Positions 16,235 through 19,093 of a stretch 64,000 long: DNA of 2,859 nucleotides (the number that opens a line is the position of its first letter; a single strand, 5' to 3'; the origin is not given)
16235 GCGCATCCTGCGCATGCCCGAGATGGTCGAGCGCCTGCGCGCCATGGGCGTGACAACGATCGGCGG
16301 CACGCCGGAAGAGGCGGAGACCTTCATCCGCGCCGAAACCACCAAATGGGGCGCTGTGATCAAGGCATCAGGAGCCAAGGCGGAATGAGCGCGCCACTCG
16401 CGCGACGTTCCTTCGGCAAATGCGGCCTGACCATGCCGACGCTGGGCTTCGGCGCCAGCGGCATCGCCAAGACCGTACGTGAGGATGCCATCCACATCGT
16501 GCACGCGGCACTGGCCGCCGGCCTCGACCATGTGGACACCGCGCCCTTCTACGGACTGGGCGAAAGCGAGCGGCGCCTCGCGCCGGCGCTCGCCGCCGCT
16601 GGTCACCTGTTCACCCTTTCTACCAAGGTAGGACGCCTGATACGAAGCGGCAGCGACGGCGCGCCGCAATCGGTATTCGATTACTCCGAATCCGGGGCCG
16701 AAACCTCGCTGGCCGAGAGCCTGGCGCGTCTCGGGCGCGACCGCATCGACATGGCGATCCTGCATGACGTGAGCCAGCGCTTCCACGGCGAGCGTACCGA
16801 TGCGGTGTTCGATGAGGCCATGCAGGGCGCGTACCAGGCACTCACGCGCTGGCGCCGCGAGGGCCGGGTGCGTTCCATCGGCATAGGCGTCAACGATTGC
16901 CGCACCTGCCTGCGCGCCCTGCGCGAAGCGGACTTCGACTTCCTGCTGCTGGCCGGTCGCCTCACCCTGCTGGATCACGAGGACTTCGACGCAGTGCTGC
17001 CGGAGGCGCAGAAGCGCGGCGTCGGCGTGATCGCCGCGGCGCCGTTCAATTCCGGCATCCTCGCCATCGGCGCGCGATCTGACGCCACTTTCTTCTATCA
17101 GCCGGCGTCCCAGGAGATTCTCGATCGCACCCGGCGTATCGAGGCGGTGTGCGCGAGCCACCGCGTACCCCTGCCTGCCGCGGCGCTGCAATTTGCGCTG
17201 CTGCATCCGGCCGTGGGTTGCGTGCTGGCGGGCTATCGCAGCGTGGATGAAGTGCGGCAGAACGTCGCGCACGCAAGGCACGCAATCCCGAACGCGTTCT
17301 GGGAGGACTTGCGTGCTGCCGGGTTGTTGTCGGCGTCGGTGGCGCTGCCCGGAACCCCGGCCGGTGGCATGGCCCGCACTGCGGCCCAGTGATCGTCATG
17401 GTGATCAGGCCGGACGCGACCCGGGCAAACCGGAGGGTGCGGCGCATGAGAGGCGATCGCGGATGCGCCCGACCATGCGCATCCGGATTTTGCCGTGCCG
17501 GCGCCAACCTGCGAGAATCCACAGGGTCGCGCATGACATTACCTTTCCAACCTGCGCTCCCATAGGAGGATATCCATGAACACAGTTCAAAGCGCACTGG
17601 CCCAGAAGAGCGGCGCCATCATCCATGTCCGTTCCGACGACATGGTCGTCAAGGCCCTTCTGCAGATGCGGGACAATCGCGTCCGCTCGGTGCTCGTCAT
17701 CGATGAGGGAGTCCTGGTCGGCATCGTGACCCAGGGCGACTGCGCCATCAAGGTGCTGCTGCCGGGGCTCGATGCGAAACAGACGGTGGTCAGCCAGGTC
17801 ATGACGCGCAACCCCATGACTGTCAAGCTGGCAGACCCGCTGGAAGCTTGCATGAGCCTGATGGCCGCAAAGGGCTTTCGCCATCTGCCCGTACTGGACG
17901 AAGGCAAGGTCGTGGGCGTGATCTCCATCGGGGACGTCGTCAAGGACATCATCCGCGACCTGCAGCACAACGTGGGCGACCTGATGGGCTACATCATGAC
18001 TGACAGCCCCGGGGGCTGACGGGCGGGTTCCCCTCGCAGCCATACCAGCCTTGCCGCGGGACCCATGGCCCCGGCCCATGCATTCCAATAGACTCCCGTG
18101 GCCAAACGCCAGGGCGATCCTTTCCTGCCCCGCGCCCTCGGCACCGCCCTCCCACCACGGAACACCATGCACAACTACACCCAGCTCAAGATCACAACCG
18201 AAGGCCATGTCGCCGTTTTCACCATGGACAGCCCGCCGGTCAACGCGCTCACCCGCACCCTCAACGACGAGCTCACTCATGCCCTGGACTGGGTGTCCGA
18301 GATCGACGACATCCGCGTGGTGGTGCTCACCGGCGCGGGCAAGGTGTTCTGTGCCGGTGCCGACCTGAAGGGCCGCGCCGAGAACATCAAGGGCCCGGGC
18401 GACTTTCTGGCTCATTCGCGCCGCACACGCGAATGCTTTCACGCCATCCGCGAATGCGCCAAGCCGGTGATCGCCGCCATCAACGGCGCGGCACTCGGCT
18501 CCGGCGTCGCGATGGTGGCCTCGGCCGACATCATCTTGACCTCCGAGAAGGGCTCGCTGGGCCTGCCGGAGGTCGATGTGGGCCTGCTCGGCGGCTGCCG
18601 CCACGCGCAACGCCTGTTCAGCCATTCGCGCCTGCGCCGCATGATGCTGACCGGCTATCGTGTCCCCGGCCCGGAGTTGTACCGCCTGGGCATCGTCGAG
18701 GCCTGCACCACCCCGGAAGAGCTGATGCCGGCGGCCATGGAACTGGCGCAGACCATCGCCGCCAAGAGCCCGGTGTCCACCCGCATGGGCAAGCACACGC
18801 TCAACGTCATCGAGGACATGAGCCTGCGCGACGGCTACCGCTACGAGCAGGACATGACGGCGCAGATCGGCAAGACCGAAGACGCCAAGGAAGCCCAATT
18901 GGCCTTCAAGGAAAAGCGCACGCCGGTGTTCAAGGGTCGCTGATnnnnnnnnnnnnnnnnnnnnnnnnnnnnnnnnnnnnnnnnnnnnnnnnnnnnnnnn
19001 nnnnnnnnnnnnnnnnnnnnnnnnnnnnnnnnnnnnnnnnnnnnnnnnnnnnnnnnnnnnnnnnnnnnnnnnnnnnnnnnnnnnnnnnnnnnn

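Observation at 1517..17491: A 12-gene, 15.8-kb sulfatase/Bug block: candidate uptake and cytoplasmic desulfation pathway for sulfated organic acids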

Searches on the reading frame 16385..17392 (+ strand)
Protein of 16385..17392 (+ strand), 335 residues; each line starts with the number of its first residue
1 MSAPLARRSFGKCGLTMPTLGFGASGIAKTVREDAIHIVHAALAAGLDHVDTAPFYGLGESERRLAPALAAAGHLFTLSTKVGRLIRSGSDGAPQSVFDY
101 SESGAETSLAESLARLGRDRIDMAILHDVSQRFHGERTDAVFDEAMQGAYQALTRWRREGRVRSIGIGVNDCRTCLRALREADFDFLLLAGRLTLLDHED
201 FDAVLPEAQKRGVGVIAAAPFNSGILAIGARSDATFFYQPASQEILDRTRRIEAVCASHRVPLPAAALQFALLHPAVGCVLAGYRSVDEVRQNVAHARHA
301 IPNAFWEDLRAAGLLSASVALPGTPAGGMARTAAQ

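Call 4: search_protein_families(library=pfam, proteins=[window:16385-17392:+])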
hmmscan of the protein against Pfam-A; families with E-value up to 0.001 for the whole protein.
window:16385-17392:+ (335 aa): 1 family
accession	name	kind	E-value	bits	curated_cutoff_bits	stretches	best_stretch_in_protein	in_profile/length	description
PF00248.27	Aldo_ket_red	-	1e-40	140.1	24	1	20-311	2-288/291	Aldo/keto reductase family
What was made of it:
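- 16385..17392 (+): G12, aldo/keto reductase of the aldose-1-dehydrogenase clade (335 aa). PF00248 E 1e-40 (call 4).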

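Call 9: search_protein_families(library=ncbifam, proteins=[window:16385-17392:+], max_evalue=0.00001)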
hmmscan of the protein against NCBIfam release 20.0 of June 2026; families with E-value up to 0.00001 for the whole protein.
window:16385-17392:+ (335 aa): 3 families
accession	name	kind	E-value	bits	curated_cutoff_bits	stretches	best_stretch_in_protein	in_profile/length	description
NF049922.1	MethglyxlRedYdjG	equivalog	6.1e-16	58.3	550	1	11-301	14-309/326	NADH-dependent methylglyoxal reductase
NF007695.0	PRK10376.1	subfamily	4e-11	42.5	280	1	31-168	38-165/290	oxidoreductase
NF011432.0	PRK14863.1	equivalog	7.3e-08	32.3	244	1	106-309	89-277/292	bifunctional regulator KidO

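Call 11: search_solved_structures(query=window:16385-17392:+, max_evalue=1e-8)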
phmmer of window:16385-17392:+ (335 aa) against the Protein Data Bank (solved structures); distinct sequences matched with E-value up to 1e-8: 12.
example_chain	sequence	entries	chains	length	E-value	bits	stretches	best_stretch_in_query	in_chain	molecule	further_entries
9w6y_A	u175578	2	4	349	7.7e-28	101.1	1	7-302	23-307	L-galactose dehydrogenase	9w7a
7lh6_B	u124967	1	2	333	5.8e-25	91.7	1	4-302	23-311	L-galactose dehydrogenase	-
8scc_A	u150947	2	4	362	3.5e-23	85.8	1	4-301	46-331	L-galactose dehydrogenase | L-galactose dehydrogenase isoform X1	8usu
7ezi_A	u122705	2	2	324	9.3e-21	77.9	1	7-298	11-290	L-galactose dehydrogenase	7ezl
7smi_A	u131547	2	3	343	1.7e-19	73.7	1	5-297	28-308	L-galactose dehydrogenase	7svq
1ynp_A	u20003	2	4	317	3.2e-17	66.2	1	5-302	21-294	oxidoreductase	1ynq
1pyf_A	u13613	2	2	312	3.8e-15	59.4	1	23-297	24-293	IolS protein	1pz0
4exa_A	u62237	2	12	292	3.6e-12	49.6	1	33-234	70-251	Putative uncharacterized protein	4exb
9yeb_A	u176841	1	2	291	4.9e-12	49.2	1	7-249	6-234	Oxidoreductase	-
8jwk_A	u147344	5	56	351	1.6e-10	44.2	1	9-296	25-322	Aldo/keto reductase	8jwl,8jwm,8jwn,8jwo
8xr2_A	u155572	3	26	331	1.6e-10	44.2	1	10-296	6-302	Aldo/keto reductase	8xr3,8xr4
3n2t_A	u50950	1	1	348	2.2e-09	40.5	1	33-236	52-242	Putative oxidoreductase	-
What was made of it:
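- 16385..17392 (+): Best PDB matches are the L-galactose dehydrogenases 9w6y and 7lh6 (call 11).
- On Aldo/keto reductases, aldose-1-dehydrogenase clade (L-galactose / D-threo-aldose 1-dehydrogenase): The top five PDB hits are all L-galactose dehydrogenases, E 8e-28 to 2e-19 (call 11).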

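Call 59: find_homologous_proteins(query=window:16385-17392:+, max_evalue=1e-20)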
Query window:16385-17392:+ (335 aa): 6392 proteins with E <= 1e-20 among 8000 candidates; the best 120 are listed.
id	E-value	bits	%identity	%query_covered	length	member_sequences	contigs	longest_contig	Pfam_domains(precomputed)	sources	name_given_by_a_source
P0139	3.0e-215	732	100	100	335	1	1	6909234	PF00248.28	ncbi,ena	-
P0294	1.7e-186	637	90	96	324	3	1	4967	PF00248.28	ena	-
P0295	2.2e-184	630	88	98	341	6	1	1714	PF00248.28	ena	-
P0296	6.8e-180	616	88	96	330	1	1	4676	PF00248.28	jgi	-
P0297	2.2e-179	614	87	96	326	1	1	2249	PF00248.28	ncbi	-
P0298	1.7e-158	545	78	96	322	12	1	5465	PF00248.28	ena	-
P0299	6.8e-155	533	77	97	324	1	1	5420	PF00248.28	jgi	-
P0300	8.8e-154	530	75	96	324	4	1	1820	PF00248.28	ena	-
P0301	4.5e-153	527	76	95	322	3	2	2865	PF00248.28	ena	-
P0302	4.6e-152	524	77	95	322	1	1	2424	PF00248.28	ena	-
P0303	6.1e-152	524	77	95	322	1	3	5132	PF00248.28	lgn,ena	-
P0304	2.8e-151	522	74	96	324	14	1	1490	PF00248.28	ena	-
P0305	3.0e-151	521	77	95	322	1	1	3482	PF00248.28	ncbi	-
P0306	3.7e-150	518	76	95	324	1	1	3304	PF00248.28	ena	-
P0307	7.2e-150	517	74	95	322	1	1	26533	PF00248.28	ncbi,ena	-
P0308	3.3e-149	515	74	96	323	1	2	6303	PF00248.28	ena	-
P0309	3.9e-148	511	75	96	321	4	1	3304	PF00248.28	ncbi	-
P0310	2.6e-147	509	75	94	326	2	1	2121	PF00248.28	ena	-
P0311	2.0e-145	502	73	95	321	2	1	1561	PF00248.28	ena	-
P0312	1.1e-138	480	72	94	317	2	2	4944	PF00248.28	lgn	-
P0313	1.1e-136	474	69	95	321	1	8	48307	PF00248.28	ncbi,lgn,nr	ncbi:MAG: aldo/keto reductase [Burkholderiales bacterium]|nr:aldo/keto reductase [Burkholderiales ba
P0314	2.2e-136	473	72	93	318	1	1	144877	PF00248.28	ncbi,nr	ncbi:MAG: aldo/keto reductase [Burkholderiales bacterium]|nr:aldo/keto reductase [Burkholderiales ba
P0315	1.9e-133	463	70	94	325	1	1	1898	PF00248.28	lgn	-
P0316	2.0e-130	453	69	94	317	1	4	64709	PF00248.28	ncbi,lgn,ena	-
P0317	2.2e-129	450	68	95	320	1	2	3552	PF00248.28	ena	-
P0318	6.4e-124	432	65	95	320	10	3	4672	PF00248.28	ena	-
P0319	4.1e-123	429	68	94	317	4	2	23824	PF00248.28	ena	-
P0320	1.9e-122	427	67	94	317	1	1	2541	PF00248.28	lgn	-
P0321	2.1e-121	423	68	94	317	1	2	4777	PF00248.28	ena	-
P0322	3.8e-121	423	66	94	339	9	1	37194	PF00248.28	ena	-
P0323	7.0e-121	422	65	94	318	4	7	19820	PF00248.28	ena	-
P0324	1.5e-109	384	59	94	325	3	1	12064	PF00248.28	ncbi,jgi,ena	jgi:D-threo-aldose 1-dehydrogenase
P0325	1.9e-103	364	57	93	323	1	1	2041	PF00248.28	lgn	-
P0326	1.2e-100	355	56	92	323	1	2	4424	PF00248.28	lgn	-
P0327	1.6e-99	351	55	93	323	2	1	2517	PF00248.28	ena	-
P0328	5.6e-99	350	52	96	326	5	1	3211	PF00248.28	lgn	-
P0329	2.2e-98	348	52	93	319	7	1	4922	PF00248.28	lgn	-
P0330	1.4e-94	335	51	93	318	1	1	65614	PF00248.28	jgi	jgi:D-threo-aldose 1-dehydrogenase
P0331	2.8e-92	328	51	96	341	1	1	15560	PF00248.28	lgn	-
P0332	7.4e-92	326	51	92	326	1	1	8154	PF00248.28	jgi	jgi:D-threo-aldose 1-dehydrogenase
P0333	1.2e-91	326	52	94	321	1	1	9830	PF00248.28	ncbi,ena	-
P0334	2.0e-91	325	51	89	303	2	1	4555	PF00248.28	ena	-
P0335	2.8e-88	315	48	93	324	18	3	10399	PF00248.28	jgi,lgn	jgi:D-threo-aldose 1-dehydrogenase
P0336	6.0e-84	300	49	95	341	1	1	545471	PF00248.28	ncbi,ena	-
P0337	1.4e-83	299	51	96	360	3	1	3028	PF00248.28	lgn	-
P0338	1.5e-83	299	51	96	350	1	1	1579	PF00248.28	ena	-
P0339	3.8e-83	298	47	97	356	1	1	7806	PF00248.28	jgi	jgi:D-threo-aldose 1-dehydrogenase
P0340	1.1e-82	296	51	95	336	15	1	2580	PF00248.28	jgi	jgi:D-threo-aldose 1-dehydrogenase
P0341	1.4e-82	296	47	97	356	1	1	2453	PF00248.28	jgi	jgi:D-threo-aldose 1-dehydrogenase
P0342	1.4e-82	296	47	97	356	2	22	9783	PF00248.28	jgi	jgi:D-threo-aldose 1-dehydrogenase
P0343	1.5e-82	296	47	97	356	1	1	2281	PF00248.28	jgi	jgi:D-threo-aldose 1-dehydrogenase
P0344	1.6e-82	296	47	96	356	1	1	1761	PF00248.28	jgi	jgi:D-threo-aldose 1-dehydrogenase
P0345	2.6e-82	295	47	97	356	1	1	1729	PF00248.28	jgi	jgi:D-threo-aldose 1-dehydrogenase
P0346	3.5e-82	294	47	95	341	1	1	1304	PF00248.28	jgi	jgi:D-threo-aldose 1-dehydrogenase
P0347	4.7e-82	294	48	95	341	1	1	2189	PF00248.28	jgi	jgi:D-threo-aldose 1-dehydrogenase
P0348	5.5e-82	294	50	95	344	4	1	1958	PF00248.28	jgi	-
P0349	1.3e-81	293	49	93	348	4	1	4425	PF00248.28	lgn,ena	-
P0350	1.3e-81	293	47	97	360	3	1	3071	PF00248.28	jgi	jgi:D-threo-aldose 1-dehydrogenase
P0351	2.5e-81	292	48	93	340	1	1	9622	PF00248.28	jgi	jgi:D-threo-aldose 1-dehydrogenase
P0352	3.0e-81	291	47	96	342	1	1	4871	PF00248.28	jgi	jgi:D-threo-aldose 1-dehydrogenase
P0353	3.7e-81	291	50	95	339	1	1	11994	PF00248.28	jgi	jgi:D-threo-aldose 1-dehydrogenase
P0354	4.6e-81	291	50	95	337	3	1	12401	PF00248.28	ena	-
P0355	6.8e-81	290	45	96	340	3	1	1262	PF00248.28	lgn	-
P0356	9.7e-81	290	47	96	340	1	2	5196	PF00248.28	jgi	jgi:D-threo-aldose 1-dehydrogenase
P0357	1.1e-80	290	47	95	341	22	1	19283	PF00248.28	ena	-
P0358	1.4e-80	289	46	99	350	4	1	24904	PF00248.28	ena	-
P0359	1.5e-80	289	48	94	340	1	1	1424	PF00248.28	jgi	-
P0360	2.2e-80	289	46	94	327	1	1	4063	PF00248.28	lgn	-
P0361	9.5e-80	287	47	95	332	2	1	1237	PF00248.28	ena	-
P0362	9.9e-80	286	47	94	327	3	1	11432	PF00248.28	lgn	-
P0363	1.1e-79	286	47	95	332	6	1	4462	PF00248.28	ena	-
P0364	1.2e-79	286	46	95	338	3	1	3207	PF00248.28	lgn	-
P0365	1.2e-79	286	47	94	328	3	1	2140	PF00248.28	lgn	-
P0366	1.5e-79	286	46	97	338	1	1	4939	PF00248.28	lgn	-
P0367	1.5e-79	286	45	96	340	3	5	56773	PF00248.28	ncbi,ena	-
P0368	1.6e-79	286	47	93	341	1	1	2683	PF00248.28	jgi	jgi:D-threo-aldose 1-dehydrogenase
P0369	1.7e-79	286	44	96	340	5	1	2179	PF00248.28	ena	-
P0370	1.7e-79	286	46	95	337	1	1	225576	PF00248.28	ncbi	-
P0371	1.9e-79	286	48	95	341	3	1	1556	PF00248.28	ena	-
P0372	2.0e-79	285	46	95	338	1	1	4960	PF00248.28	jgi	jgi:D-threo-aldose 1-dehydrogenase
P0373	2.1e-79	285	46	94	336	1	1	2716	PF00248.28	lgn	-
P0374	2.3e-79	285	47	93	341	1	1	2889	PF00248.28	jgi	jgi:D-threo-aldose 1-dehydrogenase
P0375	3.1e-79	285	45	95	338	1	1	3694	PF00248.28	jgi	jgi:D-threo-aldose 1-dehydrogenase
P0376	3.1e-79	285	48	93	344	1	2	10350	PF00248.28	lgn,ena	-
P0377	3.3e-79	285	48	93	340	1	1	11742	PF00248.28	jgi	jgi:D-threo-aldose 1-dehydrogenase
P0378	3.5e-79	285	48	94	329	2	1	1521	PF00248.28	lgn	-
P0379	3.9e-79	285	48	93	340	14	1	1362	PF00248.28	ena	-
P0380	3.9e-79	284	48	95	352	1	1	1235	PF00248.28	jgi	jgi:D-threo-aldose 1-dehydrogenase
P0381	4.0e-79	284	46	93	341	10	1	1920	PF00248.28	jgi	jgi:D-threo-aldose 1-dehydrogenase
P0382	4.0e-79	284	48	87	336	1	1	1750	PF00248.28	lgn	-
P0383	4.3e-79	284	49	95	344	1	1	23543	PF00248.28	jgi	jgi:D-threo-aldose 1-dehydrogenase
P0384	5.3e-79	284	48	93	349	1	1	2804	PF00248.28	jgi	jgi:D-threo-aldose 1-dehydrogenase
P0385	5.8e-79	284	46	94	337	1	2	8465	PF00248.28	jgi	jgi:D-threo-aldose 1-dehydrogenase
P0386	8.5e-79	283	46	94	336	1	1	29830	PF00248.28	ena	-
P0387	8.9e-79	283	46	96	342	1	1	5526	PF00248.28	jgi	-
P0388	9.9e-79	283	50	95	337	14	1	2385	PF00248.28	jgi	jgi:D-threo-aldose 1-dehydrogenase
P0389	1.1e-78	283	45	96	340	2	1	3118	PF00248.28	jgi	jgi:D-threo-aldose 1-dehydrogenase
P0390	1.3e-78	283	47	95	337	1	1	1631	PF00248.28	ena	-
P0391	1.6e-78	282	50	95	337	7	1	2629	PF00248.28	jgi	jgi:D-threo-aldose 1-dehydrogenase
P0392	1.8e-78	282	48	95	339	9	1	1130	PF00248.28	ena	-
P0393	1.9e-78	282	47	95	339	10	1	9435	PF00248.28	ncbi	ncbi:MAG: aldo/keto reductase [Casimicrobiaceae bacterium]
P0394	1.9e-78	282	48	93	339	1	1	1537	PF00248.28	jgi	jgi:D-threo-aldose 1-dehydrogenase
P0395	2.0e-78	282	47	95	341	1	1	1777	PF00248.28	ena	-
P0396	2.3e-78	282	49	94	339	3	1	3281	PF00248.28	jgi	-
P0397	2.3e-78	282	47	96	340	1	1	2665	PF00248.28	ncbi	ncbi:MAG: aldo/keto reductase [Betaproteobacteria bacterium]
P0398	2.4e-78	282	47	97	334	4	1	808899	PF00248.28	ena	-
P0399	2.6e-78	282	47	96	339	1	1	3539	PF00248.28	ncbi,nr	ncbi:MAG TPA: aldo/keto reductase [Casimicrobiaceae bacterium]|nr:aldo/keto reductase [Casimicrobiac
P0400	3.2e-78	282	48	93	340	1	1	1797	PF00248.28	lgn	-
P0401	3.4e-78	281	47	92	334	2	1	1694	PF00248.28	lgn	-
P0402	3.7e-78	281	46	95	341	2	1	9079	PF00248.28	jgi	jgi:D-threo-aldose 1-dehydrogenase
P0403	3.9e-78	281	46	95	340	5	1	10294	PF00248.28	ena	-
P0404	4.0e-78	281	49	95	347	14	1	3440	PF00248.28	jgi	jgi:D-threo-aldose 1-dehydrogenase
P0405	4.2e-78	281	48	93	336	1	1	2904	PF00248.28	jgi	-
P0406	5.2e-78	281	44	96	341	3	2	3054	PF00248.28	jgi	jgi:D-threo-aldose 1-dehydrogenase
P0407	5.3e-78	281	47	93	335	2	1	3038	PF00248.28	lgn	-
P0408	5.4e-78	281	48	93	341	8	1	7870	PF00248.28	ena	-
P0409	5.8e-78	281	46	96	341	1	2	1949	PF00248.28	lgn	-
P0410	5.9e-78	281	47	95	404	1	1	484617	PF00248.28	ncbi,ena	-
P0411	7.4e-78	280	46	94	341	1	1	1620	PF00248.28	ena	-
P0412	8.0e-78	280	50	95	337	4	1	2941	PF00248.28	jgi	jgi:D-threo-aldose 1-dehydrogenase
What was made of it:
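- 16385..17392 (+): JGI names homologues D-threo-aldose 1-dehydrogenase (call 59).
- On Aldo/keto reductases, aldose-1-dehydrogenase clade (L-galactose / D-threo-aldose 1-dehydrogenase): Homologues are named D-threo-aldose 1-dehydrogenase by JGI (call 59).
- Closest known: Non-phosphorylative. Same: An AKR of the aldose-1-dehydrogenase clade plus a galactonate-dehydratase-like enolase-superfamily enzyme (calls 9, 11, 59).
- The AKR is nearest to L-galactose / D-threo-aldose 1-dehydrogenases (calls 11, 59).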

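Call 81: find_encoding_contigs(protein=P0316, flank=10000, max_places=2)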
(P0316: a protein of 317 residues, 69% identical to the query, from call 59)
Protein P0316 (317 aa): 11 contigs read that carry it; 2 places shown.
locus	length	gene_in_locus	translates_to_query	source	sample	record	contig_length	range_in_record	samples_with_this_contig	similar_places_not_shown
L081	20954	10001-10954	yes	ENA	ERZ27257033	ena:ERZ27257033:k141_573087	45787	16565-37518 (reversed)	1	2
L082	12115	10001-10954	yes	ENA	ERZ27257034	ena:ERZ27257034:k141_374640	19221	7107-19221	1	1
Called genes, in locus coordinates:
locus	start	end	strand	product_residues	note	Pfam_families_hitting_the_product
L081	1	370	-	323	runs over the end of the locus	PF03401:TctC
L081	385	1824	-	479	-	PF00884:Sulfatase, PF01663:Phosphodiest (faint), PF16347:SGSH_C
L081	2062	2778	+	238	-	PF00528:BPD_transp_1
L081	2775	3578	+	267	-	PF13191:AAA_16 (faint), PF00005:ABC_tran, PF02463:SMC_N (faint), PF13304:AAA_21 (faint)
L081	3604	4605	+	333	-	PF13379:NMT1_2 (faint), PF09084:NMT1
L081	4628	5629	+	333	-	PF08450:SGL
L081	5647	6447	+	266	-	PF00392:GntR, PF07729:FCD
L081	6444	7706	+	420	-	PF02788:RuBisCO_large_N, PF00016:RuBisCO_large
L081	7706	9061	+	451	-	PF07005:SBD_N, PF17042:NBD_C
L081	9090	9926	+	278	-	PF16896:PGDH_C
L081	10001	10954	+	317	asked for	PF00248:Aldo_ket_red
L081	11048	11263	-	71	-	-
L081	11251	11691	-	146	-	PF13470:PIN_3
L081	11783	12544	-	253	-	PF05875:Ceramidase (weak)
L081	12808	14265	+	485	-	PF05221:AdoHcyase, PF00670:AdoHcyase_NAD, PF02826:2-Hacid_dh_C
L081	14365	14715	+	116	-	PF04020:Phage_holin_4_2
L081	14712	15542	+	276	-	PF02219:MTHFR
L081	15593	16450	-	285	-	PF00528:BPD_transp_1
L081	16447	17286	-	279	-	PF00528:BPD_transp_1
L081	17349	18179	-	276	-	PF00005:ABC_tran, PF13555:AAA_29 (faint), PF13304:AAA_21 (faint)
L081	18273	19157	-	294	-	PF04069:OpuAC (weak), PF12974:Phosphonate-bd, PF09084:NMT1, PF16868:NMT1_3 (weak)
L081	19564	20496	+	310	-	PF22677:Ble-like_N (faint), PF00903:Glyoxalase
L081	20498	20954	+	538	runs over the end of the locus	PF01494:FAD_binding_3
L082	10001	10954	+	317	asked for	PF00248:Aldo_ket_red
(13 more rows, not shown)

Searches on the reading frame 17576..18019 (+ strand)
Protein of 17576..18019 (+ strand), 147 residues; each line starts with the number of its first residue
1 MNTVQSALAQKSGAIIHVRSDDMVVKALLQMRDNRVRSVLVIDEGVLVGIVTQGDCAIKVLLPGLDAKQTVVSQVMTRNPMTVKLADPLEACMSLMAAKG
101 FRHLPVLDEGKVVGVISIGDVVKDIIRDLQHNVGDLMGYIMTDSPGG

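Call 19: search_protein_families(library=pfam, proteins=[window:17576-18019:+], max_evalue=0.00001)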
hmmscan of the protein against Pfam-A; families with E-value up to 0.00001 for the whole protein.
window:17576-18019:+ (147 aa): 1 family
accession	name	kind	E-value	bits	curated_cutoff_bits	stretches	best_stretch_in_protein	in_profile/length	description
PF00571.33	CBS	-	9.9e-24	83.9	24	2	72-125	1-55/57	CBS domain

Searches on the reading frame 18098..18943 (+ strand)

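Call 19: search_protein_families(library=pfam, proteins=[window:18098-18943:+], max_evalue=0.00001)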
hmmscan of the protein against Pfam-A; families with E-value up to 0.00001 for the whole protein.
window:18098-18943:+ (281 aa): 2 families
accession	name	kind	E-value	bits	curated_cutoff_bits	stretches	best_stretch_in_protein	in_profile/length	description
PF00378.25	ECH_1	-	2.2e-49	168.5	27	1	35-280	3-250/251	Enoyl-CoA hydratase/isomerase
PF16113.10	ECH_2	-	6.1e-26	92.1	27.2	1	42-206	5-174/335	Enoyl-CoA hydratase/isomerase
